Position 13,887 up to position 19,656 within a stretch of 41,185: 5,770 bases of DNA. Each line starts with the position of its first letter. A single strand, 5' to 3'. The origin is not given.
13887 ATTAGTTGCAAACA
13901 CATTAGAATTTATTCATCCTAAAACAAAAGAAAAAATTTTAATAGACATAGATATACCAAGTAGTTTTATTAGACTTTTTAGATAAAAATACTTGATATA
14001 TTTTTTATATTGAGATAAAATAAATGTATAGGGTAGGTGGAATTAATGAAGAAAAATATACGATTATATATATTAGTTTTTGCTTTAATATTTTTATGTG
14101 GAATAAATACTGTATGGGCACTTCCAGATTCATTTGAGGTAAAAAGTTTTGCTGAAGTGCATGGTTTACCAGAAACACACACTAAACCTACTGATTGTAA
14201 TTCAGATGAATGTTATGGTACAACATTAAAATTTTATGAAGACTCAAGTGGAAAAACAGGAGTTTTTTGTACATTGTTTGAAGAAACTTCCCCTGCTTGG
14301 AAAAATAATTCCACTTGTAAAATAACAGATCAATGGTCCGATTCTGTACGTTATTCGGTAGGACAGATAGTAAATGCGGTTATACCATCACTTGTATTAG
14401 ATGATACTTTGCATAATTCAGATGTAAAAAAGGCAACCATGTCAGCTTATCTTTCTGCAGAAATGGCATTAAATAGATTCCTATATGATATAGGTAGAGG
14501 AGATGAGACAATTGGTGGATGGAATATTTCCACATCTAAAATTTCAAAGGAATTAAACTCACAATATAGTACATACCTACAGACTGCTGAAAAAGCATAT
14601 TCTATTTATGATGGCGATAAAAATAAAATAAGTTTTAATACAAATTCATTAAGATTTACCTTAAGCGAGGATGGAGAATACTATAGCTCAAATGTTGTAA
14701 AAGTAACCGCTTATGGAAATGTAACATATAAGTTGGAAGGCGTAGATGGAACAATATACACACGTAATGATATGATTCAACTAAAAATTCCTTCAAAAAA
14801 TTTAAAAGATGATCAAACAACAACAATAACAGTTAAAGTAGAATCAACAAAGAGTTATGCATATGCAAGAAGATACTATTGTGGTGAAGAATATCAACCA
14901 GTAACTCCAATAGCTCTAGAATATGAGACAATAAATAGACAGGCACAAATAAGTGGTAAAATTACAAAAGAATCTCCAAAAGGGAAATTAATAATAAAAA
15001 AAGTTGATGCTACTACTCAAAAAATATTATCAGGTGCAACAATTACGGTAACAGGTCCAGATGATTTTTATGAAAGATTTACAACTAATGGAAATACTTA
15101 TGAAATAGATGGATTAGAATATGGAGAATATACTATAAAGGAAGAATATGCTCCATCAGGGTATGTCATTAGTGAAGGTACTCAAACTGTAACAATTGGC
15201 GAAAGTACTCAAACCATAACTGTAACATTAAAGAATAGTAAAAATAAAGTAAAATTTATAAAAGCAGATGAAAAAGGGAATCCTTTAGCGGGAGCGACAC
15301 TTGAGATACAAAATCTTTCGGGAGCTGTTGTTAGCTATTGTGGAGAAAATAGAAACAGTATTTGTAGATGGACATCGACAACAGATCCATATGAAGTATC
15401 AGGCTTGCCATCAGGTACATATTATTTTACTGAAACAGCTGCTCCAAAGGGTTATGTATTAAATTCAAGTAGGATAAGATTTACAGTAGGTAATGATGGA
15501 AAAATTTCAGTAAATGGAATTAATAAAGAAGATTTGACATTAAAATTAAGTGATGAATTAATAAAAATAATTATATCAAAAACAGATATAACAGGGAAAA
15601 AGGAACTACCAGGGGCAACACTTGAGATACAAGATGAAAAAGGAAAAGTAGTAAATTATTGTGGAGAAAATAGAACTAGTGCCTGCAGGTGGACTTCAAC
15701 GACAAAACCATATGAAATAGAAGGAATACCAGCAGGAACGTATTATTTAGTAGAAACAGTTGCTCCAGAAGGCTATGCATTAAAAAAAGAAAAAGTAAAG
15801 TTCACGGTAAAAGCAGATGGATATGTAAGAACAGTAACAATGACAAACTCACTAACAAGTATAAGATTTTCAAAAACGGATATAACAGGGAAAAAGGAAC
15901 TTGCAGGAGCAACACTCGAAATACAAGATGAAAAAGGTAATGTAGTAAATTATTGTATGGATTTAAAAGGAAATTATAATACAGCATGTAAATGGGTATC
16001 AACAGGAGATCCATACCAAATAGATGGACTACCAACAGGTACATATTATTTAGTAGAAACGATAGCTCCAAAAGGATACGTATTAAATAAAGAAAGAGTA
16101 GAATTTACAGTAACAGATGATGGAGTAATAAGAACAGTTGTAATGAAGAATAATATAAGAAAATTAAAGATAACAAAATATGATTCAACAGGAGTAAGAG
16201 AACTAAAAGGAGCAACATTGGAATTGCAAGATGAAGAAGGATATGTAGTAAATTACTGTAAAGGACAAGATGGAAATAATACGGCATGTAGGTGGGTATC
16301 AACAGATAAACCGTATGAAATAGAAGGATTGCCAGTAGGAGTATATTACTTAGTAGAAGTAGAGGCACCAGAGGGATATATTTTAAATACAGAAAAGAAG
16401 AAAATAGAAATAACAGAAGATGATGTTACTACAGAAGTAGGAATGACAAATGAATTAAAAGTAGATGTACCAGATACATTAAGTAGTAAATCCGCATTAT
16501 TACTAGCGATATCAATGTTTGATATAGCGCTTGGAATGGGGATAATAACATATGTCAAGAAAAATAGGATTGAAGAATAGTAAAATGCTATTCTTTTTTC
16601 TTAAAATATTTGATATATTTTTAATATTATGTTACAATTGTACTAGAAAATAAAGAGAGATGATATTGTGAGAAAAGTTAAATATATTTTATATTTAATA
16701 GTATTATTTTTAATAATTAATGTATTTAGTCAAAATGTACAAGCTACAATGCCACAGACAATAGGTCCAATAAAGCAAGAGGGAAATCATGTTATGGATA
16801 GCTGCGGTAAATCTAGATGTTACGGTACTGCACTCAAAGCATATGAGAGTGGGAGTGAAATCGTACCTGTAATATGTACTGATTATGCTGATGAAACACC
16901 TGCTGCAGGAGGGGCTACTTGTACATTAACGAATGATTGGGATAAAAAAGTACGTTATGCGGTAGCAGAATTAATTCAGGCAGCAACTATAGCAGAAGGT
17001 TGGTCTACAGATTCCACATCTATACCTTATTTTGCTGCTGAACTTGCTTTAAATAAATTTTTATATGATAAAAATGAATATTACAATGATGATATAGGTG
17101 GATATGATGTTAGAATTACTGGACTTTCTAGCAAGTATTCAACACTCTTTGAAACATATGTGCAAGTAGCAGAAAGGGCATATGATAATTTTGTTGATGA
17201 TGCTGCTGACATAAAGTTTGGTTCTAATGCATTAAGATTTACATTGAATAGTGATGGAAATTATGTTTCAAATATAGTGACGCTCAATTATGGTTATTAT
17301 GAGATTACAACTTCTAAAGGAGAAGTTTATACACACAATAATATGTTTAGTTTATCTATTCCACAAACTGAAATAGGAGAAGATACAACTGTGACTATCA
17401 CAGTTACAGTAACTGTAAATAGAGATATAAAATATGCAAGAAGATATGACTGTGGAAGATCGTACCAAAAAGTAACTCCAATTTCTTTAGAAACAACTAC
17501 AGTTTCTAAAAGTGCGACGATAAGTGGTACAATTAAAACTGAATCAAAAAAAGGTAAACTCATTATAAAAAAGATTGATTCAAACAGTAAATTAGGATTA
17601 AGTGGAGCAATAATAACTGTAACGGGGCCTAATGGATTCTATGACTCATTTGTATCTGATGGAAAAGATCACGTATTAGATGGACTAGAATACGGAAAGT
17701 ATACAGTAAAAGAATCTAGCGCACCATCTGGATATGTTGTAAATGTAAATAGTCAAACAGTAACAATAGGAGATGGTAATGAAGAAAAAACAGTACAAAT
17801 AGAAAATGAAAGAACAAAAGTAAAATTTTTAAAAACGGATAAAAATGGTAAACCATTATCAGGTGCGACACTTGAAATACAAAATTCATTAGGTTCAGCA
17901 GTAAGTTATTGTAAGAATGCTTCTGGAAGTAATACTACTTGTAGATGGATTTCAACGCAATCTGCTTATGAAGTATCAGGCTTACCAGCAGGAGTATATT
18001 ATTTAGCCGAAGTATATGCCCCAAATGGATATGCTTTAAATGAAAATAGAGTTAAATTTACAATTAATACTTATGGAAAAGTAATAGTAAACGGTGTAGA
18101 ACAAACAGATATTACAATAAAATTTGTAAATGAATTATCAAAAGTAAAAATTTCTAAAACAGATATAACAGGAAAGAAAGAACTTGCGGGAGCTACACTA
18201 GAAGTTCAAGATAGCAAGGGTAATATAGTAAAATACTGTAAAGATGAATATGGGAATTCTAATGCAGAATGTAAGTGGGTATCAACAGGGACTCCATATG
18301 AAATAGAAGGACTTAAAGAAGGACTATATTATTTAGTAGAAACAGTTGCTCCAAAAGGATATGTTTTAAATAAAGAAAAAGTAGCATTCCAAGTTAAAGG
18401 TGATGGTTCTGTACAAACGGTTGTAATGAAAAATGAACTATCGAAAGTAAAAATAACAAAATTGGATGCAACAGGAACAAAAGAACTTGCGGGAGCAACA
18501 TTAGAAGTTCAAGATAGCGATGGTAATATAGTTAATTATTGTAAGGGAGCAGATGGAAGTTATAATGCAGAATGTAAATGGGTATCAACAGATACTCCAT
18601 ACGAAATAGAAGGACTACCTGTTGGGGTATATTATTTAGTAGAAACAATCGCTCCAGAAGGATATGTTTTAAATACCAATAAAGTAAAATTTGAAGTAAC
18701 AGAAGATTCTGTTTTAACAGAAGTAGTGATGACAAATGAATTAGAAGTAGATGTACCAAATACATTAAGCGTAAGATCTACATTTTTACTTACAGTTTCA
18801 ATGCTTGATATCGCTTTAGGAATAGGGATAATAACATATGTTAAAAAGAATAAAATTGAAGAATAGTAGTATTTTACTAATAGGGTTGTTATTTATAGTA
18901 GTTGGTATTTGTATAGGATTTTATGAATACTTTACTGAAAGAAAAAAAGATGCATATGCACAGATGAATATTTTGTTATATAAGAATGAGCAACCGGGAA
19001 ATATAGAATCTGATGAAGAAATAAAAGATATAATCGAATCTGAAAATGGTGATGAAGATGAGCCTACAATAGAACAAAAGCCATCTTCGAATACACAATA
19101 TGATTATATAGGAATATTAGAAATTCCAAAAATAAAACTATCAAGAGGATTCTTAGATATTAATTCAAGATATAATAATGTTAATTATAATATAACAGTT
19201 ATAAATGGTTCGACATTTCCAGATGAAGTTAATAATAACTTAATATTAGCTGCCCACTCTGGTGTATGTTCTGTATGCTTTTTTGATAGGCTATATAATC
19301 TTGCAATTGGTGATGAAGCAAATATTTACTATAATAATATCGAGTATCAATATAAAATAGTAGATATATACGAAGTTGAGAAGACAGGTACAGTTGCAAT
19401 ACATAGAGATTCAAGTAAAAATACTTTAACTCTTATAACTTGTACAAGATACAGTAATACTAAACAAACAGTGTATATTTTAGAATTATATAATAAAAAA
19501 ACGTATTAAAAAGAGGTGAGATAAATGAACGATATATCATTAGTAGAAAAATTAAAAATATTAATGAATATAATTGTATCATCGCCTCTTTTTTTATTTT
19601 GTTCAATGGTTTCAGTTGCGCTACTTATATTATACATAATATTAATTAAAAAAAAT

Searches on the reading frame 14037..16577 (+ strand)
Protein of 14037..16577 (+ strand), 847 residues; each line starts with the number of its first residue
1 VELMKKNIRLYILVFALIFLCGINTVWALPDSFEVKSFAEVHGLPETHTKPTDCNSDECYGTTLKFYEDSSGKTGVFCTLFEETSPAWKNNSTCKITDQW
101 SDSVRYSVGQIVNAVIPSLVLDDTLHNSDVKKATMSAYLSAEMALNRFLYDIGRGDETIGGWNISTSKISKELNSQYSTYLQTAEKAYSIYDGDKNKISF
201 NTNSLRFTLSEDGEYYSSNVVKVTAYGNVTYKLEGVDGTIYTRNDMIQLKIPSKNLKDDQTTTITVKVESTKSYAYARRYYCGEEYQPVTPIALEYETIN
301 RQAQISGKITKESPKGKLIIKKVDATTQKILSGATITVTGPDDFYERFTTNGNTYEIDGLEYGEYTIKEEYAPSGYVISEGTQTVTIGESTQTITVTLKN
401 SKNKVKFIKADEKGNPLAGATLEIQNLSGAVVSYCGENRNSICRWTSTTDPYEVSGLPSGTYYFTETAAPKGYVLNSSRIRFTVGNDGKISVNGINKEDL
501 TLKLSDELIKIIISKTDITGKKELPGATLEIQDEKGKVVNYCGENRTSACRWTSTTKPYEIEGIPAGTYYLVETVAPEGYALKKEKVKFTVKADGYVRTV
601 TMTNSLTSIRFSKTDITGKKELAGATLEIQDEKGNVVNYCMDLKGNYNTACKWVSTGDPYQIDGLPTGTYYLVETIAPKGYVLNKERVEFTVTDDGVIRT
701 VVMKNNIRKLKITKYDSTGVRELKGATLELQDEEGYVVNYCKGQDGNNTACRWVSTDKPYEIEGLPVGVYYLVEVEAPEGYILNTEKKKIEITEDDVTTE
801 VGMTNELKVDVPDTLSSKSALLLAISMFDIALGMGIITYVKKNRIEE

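Call 6: search_protein_families(library=pfam, proteins=[window:14037-16577:+], max_evalue=0.01)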
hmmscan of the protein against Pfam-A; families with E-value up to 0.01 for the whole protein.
window:14037-16577:+ (847 aa): 5 families
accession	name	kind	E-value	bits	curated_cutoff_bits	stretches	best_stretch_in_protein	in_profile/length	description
PF17802.7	SpaA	-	8.6e-89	292.3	23.1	5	510-604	2-89/91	Prealbumin-like fold domain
PF13620.12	CarboxypepD_reg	-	8.7e-07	29.6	32.3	0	324-398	8-81/82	Carboxypeptidase regulatory-like domain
PF22898.2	NOMO1-like_1st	-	0.00011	22.6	27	0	771-798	49-77/85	BOS complex subunit NOMO1-like, first beta sandwich domain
PF24421.1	Ig_J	-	0.00079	19.9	29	0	340-367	53-80/104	Tip attachment protein J, Ig-like domain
PF08758.17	Cadherin_pro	-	0.0058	17.3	23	0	195-224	36-65/90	Cadherin prodomain like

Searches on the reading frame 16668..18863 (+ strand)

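Call 6: search_protein_families(library=pfam, proteins=[window:16668-18863:+], max_evalue=0.01)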
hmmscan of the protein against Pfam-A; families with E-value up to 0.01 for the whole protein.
window:16668-18863:+ (732 aa): 3 families
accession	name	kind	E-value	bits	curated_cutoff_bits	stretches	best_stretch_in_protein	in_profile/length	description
PF17802.7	SpaA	-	6.9e-65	215.7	23.1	4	593-691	2-90/91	Prealbumin-like fold domain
PF21998.2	FERM_C1_MyoVII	-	0.0036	17.9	27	0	448-511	6-68/97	Myosin-X FERM PH domain-like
PF11033.13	ComJ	-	0.0044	17.2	25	0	667-698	64-95/122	Competence protein J (ComJ)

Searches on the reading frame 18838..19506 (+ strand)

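Call 6: search_protein_families(library=pfam, proteins=[window:18838-19506:+], max_evalue=0.01)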
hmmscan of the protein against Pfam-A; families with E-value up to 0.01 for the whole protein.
window:18838-19506:+ (223 aa): 1 family
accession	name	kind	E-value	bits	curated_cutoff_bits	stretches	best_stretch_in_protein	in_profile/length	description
PF04203.18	Sortase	-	4.4e-14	52.7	26.6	1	94-209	1-115/125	Sortase domain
